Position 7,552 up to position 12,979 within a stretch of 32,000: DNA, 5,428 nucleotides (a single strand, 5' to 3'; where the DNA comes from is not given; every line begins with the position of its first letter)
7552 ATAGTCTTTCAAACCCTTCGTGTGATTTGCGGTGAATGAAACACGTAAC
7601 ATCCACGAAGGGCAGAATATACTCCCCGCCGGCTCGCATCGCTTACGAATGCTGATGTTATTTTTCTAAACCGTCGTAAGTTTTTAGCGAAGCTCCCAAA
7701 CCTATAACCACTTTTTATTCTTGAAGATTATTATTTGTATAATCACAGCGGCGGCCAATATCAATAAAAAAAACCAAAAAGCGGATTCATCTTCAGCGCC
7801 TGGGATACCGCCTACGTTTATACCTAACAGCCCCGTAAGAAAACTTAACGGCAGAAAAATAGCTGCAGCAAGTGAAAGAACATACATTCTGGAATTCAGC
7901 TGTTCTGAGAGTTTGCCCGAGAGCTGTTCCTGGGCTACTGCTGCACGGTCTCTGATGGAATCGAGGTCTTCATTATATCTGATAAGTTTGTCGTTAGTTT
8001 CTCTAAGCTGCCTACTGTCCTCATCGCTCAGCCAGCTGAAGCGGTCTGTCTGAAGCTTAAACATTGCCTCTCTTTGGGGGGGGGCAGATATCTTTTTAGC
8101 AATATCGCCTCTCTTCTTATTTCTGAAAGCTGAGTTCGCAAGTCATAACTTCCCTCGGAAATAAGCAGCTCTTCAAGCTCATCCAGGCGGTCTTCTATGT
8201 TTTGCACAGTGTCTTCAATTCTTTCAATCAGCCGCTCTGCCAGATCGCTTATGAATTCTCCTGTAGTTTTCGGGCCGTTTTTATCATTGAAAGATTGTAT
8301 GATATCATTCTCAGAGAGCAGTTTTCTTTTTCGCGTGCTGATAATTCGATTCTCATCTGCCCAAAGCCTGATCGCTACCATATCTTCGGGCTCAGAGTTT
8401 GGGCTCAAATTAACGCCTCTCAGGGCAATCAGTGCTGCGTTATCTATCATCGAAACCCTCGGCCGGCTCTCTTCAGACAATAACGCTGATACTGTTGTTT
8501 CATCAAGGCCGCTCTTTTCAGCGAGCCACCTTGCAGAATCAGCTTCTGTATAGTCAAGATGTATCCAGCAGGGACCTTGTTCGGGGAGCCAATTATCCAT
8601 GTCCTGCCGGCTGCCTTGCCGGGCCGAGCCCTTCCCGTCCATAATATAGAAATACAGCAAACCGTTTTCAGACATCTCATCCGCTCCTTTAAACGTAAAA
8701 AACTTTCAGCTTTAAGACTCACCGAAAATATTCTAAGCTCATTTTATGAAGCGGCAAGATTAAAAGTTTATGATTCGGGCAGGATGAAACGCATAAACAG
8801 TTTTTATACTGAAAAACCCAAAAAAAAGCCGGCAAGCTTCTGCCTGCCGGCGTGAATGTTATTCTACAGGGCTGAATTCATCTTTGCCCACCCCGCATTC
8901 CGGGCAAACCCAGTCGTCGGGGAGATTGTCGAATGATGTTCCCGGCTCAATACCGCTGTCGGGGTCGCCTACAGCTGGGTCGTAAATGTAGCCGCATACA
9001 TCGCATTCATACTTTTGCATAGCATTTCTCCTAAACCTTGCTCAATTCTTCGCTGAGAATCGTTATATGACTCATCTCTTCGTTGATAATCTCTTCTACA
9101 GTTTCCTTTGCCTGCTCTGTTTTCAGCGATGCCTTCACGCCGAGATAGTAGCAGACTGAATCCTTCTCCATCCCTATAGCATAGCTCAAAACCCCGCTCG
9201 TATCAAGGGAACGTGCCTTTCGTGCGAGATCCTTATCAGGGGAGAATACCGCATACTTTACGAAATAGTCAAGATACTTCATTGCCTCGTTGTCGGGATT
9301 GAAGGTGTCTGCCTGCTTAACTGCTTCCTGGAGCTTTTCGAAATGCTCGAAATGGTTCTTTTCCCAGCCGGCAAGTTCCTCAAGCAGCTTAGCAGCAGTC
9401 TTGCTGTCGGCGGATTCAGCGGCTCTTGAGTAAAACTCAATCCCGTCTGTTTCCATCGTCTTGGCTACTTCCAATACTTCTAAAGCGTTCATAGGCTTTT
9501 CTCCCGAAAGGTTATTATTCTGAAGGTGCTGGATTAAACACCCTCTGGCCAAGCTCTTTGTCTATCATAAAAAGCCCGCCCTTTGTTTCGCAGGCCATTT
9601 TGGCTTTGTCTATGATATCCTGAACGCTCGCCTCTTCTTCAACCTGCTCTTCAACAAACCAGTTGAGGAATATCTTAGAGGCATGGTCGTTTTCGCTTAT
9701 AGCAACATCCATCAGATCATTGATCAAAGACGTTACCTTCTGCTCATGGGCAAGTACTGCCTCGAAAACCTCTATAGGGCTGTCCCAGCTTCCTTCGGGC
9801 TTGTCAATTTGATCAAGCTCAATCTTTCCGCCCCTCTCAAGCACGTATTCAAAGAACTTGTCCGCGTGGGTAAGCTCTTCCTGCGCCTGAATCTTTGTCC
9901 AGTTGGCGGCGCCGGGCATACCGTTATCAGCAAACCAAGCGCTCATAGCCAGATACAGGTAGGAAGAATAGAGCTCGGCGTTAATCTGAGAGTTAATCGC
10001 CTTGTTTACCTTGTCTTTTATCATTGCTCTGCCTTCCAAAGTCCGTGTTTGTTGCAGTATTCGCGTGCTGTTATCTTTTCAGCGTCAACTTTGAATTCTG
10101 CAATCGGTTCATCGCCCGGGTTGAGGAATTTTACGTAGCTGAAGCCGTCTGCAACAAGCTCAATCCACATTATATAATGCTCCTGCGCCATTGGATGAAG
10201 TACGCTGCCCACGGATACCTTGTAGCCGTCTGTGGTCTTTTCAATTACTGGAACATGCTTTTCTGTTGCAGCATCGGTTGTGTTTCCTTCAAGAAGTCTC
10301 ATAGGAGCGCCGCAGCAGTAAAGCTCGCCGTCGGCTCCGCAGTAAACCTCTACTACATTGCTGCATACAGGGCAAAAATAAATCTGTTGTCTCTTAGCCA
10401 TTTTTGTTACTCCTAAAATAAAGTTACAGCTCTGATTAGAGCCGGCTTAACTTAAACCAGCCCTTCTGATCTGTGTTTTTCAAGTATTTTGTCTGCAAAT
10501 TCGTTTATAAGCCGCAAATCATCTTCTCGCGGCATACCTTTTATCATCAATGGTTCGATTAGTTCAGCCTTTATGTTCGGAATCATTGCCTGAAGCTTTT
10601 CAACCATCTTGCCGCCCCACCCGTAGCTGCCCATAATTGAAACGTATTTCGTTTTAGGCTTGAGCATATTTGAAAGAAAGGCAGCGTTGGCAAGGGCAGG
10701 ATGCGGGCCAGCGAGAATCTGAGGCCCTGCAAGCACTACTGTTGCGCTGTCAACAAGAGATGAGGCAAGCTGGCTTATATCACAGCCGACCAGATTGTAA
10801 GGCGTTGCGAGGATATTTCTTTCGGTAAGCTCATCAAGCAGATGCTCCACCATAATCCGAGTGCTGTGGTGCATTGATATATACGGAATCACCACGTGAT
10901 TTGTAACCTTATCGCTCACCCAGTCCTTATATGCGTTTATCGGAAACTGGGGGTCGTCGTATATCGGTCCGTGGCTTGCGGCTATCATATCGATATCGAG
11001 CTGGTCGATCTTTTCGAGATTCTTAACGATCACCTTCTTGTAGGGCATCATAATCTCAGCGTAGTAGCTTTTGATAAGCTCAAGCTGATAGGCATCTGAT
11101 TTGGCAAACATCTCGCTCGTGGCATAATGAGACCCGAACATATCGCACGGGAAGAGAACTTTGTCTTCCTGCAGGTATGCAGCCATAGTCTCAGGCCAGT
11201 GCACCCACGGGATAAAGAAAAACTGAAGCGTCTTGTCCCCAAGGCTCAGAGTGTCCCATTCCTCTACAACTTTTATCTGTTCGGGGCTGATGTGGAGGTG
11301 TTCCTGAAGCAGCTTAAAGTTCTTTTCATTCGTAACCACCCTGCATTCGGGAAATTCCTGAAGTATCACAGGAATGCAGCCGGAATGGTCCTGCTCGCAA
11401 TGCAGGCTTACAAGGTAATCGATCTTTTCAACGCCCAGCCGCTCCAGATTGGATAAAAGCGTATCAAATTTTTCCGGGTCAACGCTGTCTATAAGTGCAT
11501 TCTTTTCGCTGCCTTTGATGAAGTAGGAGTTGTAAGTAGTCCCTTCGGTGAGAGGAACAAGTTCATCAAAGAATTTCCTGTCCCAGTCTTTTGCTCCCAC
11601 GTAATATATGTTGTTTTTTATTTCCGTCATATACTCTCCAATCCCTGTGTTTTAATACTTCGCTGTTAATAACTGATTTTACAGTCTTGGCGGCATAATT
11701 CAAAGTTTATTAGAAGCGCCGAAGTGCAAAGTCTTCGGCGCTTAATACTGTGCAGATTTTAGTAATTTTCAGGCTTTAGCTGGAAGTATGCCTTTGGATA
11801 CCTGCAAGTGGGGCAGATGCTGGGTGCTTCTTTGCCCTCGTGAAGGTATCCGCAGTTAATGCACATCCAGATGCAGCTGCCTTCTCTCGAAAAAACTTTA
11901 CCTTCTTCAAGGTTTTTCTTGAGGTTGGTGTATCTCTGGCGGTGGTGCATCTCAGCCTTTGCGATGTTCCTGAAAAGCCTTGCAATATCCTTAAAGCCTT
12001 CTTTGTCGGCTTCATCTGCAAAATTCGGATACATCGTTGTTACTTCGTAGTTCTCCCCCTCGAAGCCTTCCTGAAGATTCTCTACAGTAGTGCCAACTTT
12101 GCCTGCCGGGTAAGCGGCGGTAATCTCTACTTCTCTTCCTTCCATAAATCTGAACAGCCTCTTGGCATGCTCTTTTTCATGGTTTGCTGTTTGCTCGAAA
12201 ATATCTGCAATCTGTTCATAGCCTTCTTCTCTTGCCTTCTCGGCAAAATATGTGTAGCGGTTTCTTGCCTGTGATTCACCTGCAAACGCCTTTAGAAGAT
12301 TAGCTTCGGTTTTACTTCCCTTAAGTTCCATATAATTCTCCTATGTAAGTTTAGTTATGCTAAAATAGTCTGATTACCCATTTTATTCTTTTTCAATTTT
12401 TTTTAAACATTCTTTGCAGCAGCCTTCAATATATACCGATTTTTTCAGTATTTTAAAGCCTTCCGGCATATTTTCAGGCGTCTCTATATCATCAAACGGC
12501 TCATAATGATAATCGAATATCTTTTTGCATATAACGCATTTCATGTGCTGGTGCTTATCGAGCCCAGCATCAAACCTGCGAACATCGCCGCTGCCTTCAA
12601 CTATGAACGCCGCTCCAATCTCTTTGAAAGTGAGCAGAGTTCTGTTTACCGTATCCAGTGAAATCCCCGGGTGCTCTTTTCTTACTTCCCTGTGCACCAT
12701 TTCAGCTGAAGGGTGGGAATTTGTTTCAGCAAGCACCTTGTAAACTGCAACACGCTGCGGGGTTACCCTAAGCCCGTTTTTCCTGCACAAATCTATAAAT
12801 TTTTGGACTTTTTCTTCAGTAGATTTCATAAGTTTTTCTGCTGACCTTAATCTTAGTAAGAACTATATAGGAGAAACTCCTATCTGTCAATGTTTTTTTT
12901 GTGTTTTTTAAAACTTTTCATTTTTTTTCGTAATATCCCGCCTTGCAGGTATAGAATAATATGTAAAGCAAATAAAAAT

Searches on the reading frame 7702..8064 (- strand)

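Call 66: search_protein_families(library=pfam, proteins=[window:7702-8064:-], max_evalue=0.00001)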
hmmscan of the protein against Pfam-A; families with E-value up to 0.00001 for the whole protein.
window:7702-8064:- (120 aa): 1 family
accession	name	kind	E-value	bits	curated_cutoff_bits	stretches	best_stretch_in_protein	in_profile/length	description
PF01544.23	CorA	-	3.3e-30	105.9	27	1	5-115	179-291/292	CorA-like Mg2+ transporter protein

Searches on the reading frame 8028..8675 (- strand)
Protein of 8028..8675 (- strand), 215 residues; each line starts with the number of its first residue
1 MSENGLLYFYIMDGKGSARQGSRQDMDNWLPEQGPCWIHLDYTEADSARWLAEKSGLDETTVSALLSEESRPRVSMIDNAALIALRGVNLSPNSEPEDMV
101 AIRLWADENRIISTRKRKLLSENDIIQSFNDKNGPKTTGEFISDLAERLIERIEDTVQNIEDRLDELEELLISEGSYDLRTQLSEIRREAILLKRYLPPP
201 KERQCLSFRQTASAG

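Call 66: search_protein_families(library=pfam, proteins=[window:8028-8675:-], max_evalue=0.00001)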
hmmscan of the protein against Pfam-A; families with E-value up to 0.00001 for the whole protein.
window:8028-8675:- (215 aa): 1 family
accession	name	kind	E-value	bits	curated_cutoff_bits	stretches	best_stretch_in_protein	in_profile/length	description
PF01544.23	CorA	-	6.2e-34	118.1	27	1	33-201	2-171/292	CorA-like Mg2+ transporter protein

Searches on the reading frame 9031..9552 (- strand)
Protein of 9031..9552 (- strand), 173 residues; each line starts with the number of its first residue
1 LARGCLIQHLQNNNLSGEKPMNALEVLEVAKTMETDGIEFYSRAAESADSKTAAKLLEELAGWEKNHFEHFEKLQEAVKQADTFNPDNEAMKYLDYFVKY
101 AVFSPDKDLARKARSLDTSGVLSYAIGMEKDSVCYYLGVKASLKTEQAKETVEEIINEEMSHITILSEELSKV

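Call 66: search_protein_families(library=pfam, proteins=[window:9031-9552:-], max_evalue=0.00001)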
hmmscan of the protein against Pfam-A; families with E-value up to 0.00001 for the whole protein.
window:9031-9552:- (173 aa): 2 families
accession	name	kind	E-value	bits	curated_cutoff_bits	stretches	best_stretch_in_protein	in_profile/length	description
PF02915.23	Rubrerythrin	-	4.8e-11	43.6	22.8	1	25-95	1-73/137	Rubrerythrin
PF13668.12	Ferritin_2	-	1.5e-07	32.1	24.7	1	24-168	3-134/138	Ferritin-like domain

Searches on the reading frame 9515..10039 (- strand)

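Call 66: search_protein_families(library=pfam, proteins=[window:9515-10039:-], max_evalue=0.00001)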
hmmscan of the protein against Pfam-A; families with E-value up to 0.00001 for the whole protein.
window:9515-10039:- (174 aa): 1 family
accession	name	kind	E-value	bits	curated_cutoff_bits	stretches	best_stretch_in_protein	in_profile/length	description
PF00210.30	Ferritin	-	2.9e-47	160.6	24.5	1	13-148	2-141/142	Ferritin-like domain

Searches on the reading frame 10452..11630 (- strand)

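Call 66: search_protein_families(library=pfam, proteins=[window:10452-11630:-], max_evalue=0.00001)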
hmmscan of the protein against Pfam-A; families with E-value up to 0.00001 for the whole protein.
window:10452-11630:- (392 aa): 2 families
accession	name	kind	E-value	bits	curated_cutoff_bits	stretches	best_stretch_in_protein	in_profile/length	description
PF19583.5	ODP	-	8.2e-25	88.3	27.2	1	33-221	3-194/194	ODP family beta lactamase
PF00753.33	Lactamase_B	-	9.9e-09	35.8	22.7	1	33-182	6-162/196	Metallo-beta-lactamase superfamily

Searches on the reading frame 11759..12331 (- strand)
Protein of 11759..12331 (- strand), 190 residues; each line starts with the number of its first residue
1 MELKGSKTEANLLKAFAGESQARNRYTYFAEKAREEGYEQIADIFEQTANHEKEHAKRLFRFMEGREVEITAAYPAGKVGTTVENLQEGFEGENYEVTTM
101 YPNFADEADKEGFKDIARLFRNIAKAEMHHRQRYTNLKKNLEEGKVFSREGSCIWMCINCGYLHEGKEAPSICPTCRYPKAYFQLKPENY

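Call 66: search_protein_families(library=pfam, proteins=[window:11759-12331:-], max_evalue=0.00001)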
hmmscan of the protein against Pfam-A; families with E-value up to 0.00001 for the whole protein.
window:11759-12331:- (190 aa): 3 families
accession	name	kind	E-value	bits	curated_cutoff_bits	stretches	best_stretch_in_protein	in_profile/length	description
PF02915.23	Rubrerythrin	-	7e-35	120.8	22.8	1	11-137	2-136/137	Rubrerythrin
PF21349.2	RUBY_RBDX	-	2.7e-13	49.5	26.5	1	155-184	1-30/30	Rubrerythrin, rubredoxin-like domain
PF00210.30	Ferritin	-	2.7e-08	34.3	24.5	1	10-141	2-139/142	Ferritin-like domain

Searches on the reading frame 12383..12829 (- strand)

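Call 66: search_protein_families(library=pfam, proteins=[window:12383-12829:-], max_evalue=0.00001)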
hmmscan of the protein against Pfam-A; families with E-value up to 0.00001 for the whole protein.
window:12383-12829:- (148 aa): 1 family
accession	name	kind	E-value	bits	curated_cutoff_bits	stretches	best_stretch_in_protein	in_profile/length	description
PF01475.25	FUR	-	2.2e-23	83.1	23.1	1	17-134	1-120/121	Ferric uptake regulator family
